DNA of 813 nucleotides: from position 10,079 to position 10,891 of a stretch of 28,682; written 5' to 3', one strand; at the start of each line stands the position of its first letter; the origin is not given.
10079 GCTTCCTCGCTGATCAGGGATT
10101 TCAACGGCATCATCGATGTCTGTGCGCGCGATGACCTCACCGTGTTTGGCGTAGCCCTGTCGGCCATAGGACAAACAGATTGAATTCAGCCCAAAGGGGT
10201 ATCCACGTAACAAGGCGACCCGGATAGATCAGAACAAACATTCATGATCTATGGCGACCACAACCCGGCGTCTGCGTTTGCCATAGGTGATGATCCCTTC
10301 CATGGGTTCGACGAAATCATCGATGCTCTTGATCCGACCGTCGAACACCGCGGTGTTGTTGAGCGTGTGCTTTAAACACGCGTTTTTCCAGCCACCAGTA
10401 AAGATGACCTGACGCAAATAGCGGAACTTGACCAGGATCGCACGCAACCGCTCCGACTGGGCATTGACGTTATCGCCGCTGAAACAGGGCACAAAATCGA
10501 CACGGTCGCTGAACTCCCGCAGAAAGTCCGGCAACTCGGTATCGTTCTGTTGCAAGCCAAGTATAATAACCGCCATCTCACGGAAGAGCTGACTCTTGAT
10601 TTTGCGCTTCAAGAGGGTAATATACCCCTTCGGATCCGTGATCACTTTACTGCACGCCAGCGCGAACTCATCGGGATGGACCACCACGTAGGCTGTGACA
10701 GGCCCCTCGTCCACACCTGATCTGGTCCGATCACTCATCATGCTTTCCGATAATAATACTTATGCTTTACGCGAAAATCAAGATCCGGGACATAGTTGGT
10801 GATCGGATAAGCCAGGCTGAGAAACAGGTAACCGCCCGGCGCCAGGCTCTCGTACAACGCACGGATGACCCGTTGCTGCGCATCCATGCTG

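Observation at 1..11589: Chemosensory-type island wired to a sigma54 activator, with no CheA in view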

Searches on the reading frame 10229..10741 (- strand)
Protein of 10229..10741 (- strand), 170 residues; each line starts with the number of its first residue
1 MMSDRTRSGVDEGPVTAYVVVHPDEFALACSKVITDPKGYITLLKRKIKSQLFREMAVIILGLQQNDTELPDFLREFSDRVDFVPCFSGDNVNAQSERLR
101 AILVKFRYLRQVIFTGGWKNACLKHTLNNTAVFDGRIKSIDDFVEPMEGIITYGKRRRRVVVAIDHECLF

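Call 6: search_protein_families(library=pfam, proteins=[window:10229-10741:-], max_evalue=0.01)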
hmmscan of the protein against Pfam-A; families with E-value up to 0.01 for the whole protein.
window:10229-10741:- (170 aa): 0 families

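Call 57: search_protein_families(library=ncbifam, proteins=[window:10229-10741:-], max_evalue=0.01)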
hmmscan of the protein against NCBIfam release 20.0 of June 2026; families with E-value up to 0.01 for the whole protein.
window:10229-10741:- (170 aa): 0 families

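Call 58: search_protein_representatives(protein=window:10229-10741:-)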
Query: 170 residues. Proteins with E-value up to 0.001 (for the whole library): 20; up to 1e-10: 16; up to 1e-30: 5. The best 20 are listed.
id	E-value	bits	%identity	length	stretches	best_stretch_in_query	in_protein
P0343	3.5e-38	147.2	48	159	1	16-170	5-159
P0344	7.9e-35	136.3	41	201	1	11-170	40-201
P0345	4.9e-33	130.4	38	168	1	15-170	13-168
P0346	4.3e-31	124.1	41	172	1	16-170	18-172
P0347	8.5e-31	123.2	38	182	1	16-170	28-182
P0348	2.8e-30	121.5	41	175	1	12-170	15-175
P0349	4.0e-29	117.7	38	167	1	15-170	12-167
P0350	6.9e-28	113.7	42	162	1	16-170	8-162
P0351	5.2e-27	110.8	42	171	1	16-170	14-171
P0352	4.0e-25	104.7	35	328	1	13-167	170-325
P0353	3.7e-23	98.3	35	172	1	15-169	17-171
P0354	2.9e-21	92.1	41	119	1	55-170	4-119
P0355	5.3e-21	91.3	40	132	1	17-130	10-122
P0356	9.3e-18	80.8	34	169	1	12-140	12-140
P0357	2.4e-15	72.9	36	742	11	109-164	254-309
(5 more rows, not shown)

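Call 68: predict_structure(alignment_id=A5)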
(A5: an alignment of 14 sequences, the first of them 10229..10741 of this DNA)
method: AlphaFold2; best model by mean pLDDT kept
length: 170 residues; sequences in the alignment: 14
mean_pLDDT: 93.2   pTM: 0.87
mean pLDDT of the five models: 93.2, 92.5, 92.0, 91.4, 91.2
residues with pLDDT >= 90: 153; 70-90: 6; 50-70: 9; < 50: 2
segments of 3 or more residues with pLDDT < 50: none
pLDDT, mean of each block of 10 residues (from residue 1): 54 89 93 93 98 98 95 97 96 97 97 96 97 94 95 98 96
secondary structure, 60 per line:
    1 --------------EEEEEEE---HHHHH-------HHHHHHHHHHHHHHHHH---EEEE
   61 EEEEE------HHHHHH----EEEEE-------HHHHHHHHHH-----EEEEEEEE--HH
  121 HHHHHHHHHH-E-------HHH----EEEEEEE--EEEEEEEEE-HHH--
elements in order: E15-21 H25-29 H37-53 E57-65 H72-77 E82-86 H94-103 E109-116 H119-130 E147-153 E156-164

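Call 70: fold_search(model_id=the predicted structure, library=pdb)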
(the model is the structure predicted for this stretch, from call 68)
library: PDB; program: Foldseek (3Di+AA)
matches with E <= 10: 1150; with E <= 0.001: 0
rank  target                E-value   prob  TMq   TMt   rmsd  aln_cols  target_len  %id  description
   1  3oqp_A                1.3e-03  1.00  0.50  0.42   4.1       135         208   16  Crystal structure of a putative isochorismatase (Bxe_A0706) from BURKHOLDERIA XENOVORANS LB400 at 1.22 A resolution (released 2010-10-13)
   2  3o91_A                1.6e-03  1.00  0.44  0.40   7.0       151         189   16  High resolution crystal structures of Streptococcus pneumoniae nicotinamidase with trapped intermediates provide insig (released 2011-01-12)
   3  1j2r_C                2.2e-03  1.00  0.44  0.40   7.2       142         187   15  Crystal structure of Escherichia coli gene product Yecd at 1.3 A resolution (released 2004-01-27)
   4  1j2r_A                2.3e-03  1.00  0.44  0.40   7.2       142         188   15  Crystal structure of Escherichia coli gene product Yecd at 1.3 A resolution (released 2004-01-27)
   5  3o90_B                2.6e-03  1.00  0.44  0.40   5.9       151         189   18  High resolution crystal structures of Streptococcus pneumoniae nicotinamidase with trapped intermediates provide insig (released 2011-01-12)
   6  3s2s_D                2.8e-03  1.00  0.43  0.40   6.7       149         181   15  The crystal structure of pyrazinamidase/nicotinamidase from streptococcus mutans UA159 (released 2012-05-16)
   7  3o93_A                2.8e-03  1.00  0.42  0.38   7.2       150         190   19  High resolution crystal structures of Streptococcus pneumoniae nicotinamidase with trapped intermediates provide insig (released 2011-01-12)
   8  1ilw                  3.4e-03  1.00  0.49  0.47   5.0       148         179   12  Crystal Structure of Pyrazinamidase/Nicotinamidase of Pyrococcus horikoshii (released 2001-12-12)
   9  3s2s_A                3.4e-03  1.00  0.42  0.39   6.7       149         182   16  The crystal structure of pyrazinamidase/nicotinamidase from streptococcus mutans UA159 (released 2012-05-16)
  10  3o90_C                4.4e-03  1.00  0.43  0.42   5.6       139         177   18  High resolution crystal structures of Streptococcus pneumoniae nicotinamidase with trapped intermediates provide insig (released 2011-01-12)
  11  2a67_B                4.6e-03  0.99  0.39  0.39   6.6       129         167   12  Crystal structure of Isochorismatase family protein (released 2005-08-16)
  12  6kua_G                4.9e-03  1.00  0.44  0.47   5.4       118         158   16  Crystal structure of the nicotinamidase SaPncA from Staphylococcus aureus (released 2019-10-02)
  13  2a67_A                4.9e-03  0.99  0.37  0.38   6.8       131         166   14  Crystal structure of Isochorismatase family protein (released 2005-08-16)
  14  6kua_C                6.3e-03  1.00  0.43  0.46   5.8       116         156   16  Crystal structure of the nicotinamidase SaPncA from Staphylococcus aureus (released 2019-10-02)
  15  3txy                  6.8e-03  0.99  0.41  0.37   8.1       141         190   13  Structure of an Isochorismatase family protein (BTH_II2229) from Burkholderia thailandensis (released 2011-10-05)
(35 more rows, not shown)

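Call 71: find_encoding_contigs(protein=P0343, flank=6000, max_places=3)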
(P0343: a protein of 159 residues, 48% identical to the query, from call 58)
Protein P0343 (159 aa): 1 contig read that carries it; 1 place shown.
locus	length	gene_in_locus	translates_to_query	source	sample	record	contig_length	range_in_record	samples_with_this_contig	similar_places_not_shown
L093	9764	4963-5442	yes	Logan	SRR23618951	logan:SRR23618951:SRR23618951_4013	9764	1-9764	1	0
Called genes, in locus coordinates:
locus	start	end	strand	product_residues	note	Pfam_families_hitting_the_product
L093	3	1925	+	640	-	?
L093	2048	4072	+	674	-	PF01584:CheW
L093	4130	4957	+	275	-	PF01739:CheR, PF08242:Methyltransf_12 (faint)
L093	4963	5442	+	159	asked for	-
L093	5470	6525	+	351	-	PF00072:Response_reg, PF01339:CheB_methylest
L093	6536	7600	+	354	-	PF02985:HEAT (faint), PF13646:HEAT_2, PF03130:HEAT_PBS (faint)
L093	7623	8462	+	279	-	PF03705:CheR_N, PF01739:CheR, PF13489:Methyltransf_23 (faint)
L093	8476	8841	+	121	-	PF00072:Response_reg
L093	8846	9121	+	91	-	-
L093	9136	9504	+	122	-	PF00072:Response_reg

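Call 72: find_encoding_contigs(protein=P0344, flank=7000, max_places=2)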
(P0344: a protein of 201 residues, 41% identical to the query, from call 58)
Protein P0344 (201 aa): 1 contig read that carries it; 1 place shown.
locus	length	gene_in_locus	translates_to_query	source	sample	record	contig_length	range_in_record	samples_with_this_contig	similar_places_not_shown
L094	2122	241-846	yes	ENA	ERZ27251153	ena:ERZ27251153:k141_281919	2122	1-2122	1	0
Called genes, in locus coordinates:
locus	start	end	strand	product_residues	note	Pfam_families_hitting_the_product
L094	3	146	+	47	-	?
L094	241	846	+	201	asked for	-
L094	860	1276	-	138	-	-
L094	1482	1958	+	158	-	-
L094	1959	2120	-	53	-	?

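Call 73: find_encoding_contigs(protein=P0346, flank=7000, max_places=2)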
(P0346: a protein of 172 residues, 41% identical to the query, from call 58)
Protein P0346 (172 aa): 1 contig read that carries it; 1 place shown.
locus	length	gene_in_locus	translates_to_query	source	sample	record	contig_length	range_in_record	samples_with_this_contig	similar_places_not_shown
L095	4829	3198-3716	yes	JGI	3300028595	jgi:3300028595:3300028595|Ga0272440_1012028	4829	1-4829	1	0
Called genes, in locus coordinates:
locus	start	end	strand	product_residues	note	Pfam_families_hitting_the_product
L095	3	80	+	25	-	?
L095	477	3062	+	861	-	PF02861:Clp_N, PF13191:AAA_16, PF23569:NBD_SMAX1, PF00004:AAA, PF17871:AAA_lid_9, PF07724:AAA_2, PF07728:AAA_5, PF10431:ClpB_D2-small, +8 more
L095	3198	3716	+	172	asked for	-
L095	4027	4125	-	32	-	-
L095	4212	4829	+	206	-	?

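Call 80: search_protein_families(library=pfam, proteins=[L093:8846-9121:+, L093:3-1925:+], max_evalue=0.01)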
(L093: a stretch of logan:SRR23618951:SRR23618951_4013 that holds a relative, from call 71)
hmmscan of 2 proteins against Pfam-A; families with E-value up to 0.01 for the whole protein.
L093:8846-9121:+ (91 aa): 2 families
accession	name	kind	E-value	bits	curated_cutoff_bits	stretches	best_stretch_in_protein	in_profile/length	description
PF13466.11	STAS_2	-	0.00028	21.5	29.2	1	12-89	1-78/80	STAS domain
PF01740.26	STAS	-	0.00038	20.6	22.6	1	3-89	4-92/106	STAS domain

L093:3-1925:+ (640 aa): 2 families
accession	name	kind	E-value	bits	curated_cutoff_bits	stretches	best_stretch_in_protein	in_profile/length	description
PF00015.26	MCPsignal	-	8.9e-65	218.2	34.6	2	150-297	23-170/172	Methyl-accepting chemotaxis protein (MCP) signalling domain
PF04108.17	ATG17_like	-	0.00025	21.1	43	0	105-260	116-258/355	Autophagy protein ATG17-like domain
